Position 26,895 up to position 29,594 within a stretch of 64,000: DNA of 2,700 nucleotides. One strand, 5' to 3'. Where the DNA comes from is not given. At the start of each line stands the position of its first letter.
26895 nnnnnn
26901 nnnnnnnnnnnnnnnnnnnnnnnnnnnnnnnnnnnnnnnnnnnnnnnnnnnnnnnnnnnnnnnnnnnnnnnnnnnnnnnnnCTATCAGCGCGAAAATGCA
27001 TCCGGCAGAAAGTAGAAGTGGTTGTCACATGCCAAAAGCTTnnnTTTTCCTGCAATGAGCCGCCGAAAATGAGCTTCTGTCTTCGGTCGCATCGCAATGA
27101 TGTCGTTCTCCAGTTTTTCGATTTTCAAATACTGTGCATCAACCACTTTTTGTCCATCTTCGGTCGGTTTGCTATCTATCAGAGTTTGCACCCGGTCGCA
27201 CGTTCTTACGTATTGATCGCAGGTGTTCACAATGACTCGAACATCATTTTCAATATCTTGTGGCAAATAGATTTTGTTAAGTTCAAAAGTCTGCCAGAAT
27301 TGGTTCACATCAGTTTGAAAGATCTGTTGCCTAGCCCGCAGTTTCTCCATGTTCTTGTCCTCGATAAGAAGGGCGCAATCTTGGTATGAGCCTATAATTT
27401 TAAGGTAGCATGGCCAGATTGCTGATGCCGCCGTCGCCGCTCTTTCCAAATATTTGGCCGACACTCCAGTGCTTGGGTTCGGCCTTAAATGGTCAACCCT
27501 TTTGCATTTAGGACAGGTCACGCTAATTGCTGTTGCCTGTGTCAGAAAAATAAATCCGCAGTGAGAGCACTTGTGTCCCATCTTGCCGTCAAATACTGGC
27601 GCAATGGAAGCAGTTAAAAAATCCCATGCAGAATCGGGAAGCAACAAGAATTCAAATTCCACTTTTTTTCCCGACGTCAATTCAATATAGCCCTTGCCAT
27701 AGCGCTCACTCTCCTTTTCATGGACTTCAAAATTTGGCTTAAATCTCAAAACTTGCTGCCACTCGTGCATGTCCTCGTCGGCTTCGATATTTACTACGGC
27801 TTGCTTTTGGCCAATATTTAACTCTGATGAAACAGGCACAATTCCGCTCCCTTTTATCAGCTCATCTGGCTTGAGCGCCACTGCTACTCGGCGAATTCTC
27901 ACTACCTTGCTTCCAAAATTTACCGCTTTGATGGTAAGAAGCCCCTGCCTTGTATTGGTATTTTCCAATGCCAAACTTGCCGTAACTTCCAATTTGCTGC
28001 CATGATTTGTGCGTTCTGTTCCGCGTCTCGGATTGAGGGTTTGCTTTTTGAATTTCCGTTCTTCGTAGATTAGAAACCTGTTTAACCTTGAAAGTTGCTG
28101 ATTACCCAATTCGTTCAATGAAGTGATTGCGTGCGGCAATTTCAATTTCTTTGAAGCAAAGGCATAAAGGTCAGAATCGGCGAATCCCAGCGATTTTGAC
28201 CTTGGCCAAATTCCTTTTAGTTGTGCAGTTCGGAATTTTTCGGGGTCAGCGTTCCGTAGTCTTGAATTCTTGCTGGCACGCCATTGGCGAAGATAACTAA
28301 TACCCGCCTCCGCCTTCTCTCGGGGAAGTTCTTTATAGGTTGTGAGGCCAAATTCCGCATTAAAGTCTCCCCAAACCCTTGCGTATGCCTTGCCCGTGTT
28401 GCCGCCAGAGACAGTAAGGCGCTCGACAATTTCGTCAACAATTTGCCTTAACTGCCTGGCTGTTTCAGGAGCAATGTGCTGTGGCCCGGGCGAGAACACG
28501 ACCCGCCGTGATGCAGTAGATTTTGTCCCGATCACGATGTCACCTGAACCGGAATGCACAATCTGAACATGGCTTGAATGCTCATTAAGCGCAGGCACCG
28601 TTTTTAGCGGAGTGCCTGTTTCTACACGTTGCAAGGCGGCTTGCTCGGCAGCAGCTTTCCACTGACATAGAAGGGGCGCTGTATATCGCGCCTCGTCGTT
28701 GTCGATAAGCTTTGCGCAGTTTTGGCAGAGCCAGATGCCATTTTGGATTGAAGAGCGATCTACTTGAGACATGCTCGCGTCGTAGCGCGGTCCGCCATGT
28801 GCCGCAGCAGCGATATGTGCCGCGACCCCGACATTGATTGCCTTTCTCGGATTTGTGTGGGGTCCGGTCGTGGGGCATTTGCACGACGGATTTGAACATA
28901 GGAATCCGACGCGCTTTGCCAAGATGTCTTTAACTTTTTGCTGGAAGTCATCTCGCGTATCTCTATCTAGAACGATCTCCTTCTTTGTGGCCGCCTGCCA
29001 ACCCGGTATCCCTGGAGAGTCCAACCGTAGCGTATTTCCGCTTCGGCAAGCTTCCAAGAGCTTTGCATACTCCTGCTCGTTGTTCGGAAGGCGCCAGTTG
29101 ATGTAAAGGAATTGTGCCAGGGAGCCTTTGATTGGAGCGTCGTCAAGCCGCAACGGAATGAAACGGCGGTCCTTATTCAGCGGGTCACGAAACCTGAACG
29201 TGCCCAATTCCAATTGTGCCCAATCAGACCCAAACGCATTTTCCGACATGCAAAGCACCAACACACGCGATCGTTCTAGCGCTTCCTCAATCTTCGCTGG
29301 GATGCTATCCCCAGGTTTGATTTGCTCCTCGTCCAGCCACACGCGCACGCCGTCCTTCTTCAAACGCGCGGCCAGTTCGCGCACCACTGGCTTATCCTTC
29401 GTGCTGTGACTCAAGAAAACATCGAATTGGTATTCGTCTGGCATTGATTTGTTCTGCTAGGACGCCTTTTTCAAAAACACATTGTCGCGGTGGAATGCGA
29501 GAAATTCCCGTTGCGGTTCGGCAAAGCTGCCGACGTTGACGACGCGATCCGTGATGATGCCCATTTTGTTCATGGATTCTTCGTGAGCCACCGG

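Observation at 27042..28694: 550-aa uncharacterised C-terminal region of the TIR-HNH protein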

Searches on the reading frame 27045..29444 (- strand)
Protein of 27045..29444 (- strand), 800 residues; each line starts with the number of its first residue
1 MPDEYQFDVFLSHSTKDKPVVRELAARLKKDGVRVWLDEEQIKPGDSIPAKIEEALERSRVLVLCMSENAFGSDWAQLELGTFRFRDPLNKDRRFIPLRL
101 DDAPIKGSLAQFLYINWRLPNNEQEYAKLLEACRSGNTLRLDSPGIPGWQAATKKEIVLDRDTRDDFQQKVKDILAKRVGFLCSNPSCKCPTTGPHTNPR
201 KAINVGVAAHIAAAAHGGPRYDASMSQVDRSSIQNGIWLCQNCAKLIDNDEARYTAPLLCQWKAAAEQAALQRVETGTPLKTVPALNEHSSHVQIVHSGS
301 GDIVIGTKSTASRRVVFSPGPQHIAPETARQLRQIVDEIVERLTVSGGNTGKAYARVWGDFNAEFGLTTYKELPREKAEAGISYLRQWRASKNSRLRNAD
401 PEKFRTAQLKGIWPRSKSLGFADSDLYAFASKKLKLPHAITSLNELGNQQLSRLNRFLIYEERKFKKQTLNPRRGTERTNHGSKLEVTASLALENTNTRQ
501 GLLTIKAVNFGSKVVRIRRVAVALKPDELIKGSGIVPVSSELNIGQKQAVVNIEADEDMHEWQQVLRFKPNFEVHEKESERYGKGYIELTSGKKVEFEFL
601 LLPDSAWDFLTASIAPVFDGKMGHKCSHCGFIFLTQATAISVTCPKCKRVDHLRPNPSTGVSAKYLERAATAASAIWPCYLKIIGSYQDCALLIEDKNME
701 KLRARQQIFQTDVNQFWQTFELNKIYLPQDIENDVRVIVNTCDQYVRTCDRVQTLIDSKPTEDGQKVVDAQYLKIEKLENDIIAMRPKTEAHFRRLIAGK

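Call 3: search_protein_families(library=pfam, proteins=[window:27045-29444:-], max_evalue=0.1)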
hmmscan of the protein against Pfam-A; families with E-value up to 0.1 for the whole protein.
window:27045-29444:- (800 aa): 7 families
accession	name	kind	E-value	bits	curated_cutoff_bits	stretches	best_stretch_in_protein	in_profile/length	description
PF13676.11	TIR_2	-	1.5e-28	100.2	28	1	9-130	1-122/122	TIR domain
PF01582.25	TIR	-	4.1e-09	36.9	21.3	1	7-80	2-77/179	TIR domain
PF10552.14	ORF6C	-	3.6e-07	30.6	22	1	351-395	67-111/114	ORF6C domain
PF13391.12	HNH_2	-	0.033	14.5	21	0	203-249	12-60/66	HNH endonuclease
PF23470.1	Zn_ribbon_PF0610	-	0.033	14.4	26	1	625-648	3-25/39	PF0610 rubredoxin-like zinc beta-ribbon domain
PF21349.2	RUBY_RBDX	-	0.089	12.7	26.5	0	625-648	2-23/30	Rubrerythrin, rubredoxin-like domain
PF09845.14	OapC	-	0.095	13.4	23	0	624-647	2-25/133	Origin-associated protein OapC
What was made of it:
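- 29043..29444 (-): TIR domain, aa 1-134. It is the constant N-terminal head of the family and has the W75-x3-E79 motif. Pfam TIR_2 1.5e-28, aa 9-130 (call 3).
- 28614..28949 (-): HNH nuclease domain, aa about 166-277, of the Cap5/CBASS-effector subtype. Its last 27 residues lie inside the flagged region. The Pfam HNH_2 match is weak (call 3).
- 28254..28478 (-): Module C, lobe 1, aa 323-397: a three-helix ORF6C-like domain. Pfam ORF6C 3.6e-7, 30.6 bits against a cut-off of 22, aa 351-395 (call 3).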

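Call 4: search_protein_families(library=padloc, proteins=[window:27045-29444:-], max_evalue=0.1)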
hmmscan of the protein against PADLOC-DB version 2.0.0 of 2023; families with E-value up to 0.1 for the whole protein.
window:27045-29444:- (800 aa): 36 families (the best 25 are shown)
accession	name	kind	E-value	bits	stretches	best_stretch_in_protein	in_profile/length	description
PDLC04772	PDC-M68A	-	1.4e-24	85.5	1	166-277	4-115/253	-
PDLC05062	PDC-S66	-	1.5e-20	71.8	1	4-82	146-225/282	-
PDLC00739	Effector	-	6.8e-16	56.5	1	163-269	4-110/378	Endonuclease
PDLC01997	SAVED1--SAVED_HNH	-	2.7e-14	51.4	1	165-269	4-106/368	-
PDLC02012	SAVED5--SAVED_TIR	-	1.5e-12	45.3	1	8-81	15-89/404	-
PDLC00746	Effector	-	2.8e-12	44.4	1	153-275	4-124/389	Endonuclease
PDLC02403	Aga_TIR-PNTD1-PNTD2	-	1.9e-10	38.4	1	9-137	5-135/443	Class I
PDLC02421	Aga_TIR-PNTD1-PNTD2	-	1.9e-10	38.4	1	9-111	6-111/430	Class I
PDLC03957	bSEFIR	-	7.1e-10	37.2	1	9-65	41-101/412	-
PDLC00742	Effector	-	5.3e-09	33.3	1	147-261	104-215/527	Endonuclease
PDLC00422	ThsB1|ThsB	-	7.8e-09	33.3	1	4-83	38-123/194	TIR-like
PDLC00417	ThsB1|ThsB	-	7.9e-09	33.4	1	5-89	165-250/303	TIR-like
PDLC00426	ThsB1|ThsB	-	4.1e-08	30.9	1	6-83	237-321/352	TIR-like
PDLC00425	ThsB1|ThsB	-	5.1e-08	30.4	1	6-83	251-335/389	TIR-like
PDLC00436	ThsB1|ThsB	-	5.6e-08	30.5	1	6-82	35-115/183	TIR-like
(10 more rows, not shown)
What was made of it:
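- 29043..29444 (-): PADLOC PDC-S66 and ThsB-type TIR models also match (call 4).
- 28614..28949 (-): PADLOC PDC-M68A 1.4e-24 (aa 166-277), CBASS 'Effector Endonuclease' 6.8e-16 and SAVED_HNH 2.7e-14 (call 4).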

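Call 5: search_protein_families(library=ncbifam, proteins=[window:27045-29444:-], max_evalue=0.1)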
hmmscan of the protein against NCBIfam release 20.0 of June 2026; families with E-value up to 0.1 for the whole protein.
window:27045-29444:- (800 aa): 6 families
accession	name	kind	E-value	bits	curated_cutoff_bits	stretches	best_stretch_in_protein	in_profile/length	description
NF042941.1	Retron_TIR_antiphage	equivalog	1.9e-18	66.6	600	1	6-118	339-456/464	TIR domain-containing anti-phage reverse transcriptase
NF058526.1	Thoeris_type3_ThcB4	equivalog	2.6e-06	26.6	220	1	9-82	130-204/375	Thoeris type III anti-phage system protein ThcB4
NF040588.1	FxsC_Nterm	equivalog_domain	0.0093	15.9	130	1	33-87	46-99/182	TIR-like protein FxsC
NF008757.0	PRK11788.1-5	equivalog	0.013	14.6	363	1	608-656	338-382/388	lipopolysaccharide assembly protein LapB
NF045767.1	RuberyRbr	equivalog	0.049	13.6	200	0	621-649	156-182/194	rubrerythrin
TIGR03595.1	Obg_CgtA_exten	equivalog_domain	0.091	12.6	37.65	0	16-48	28-60/70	Obg family GTPase CgtA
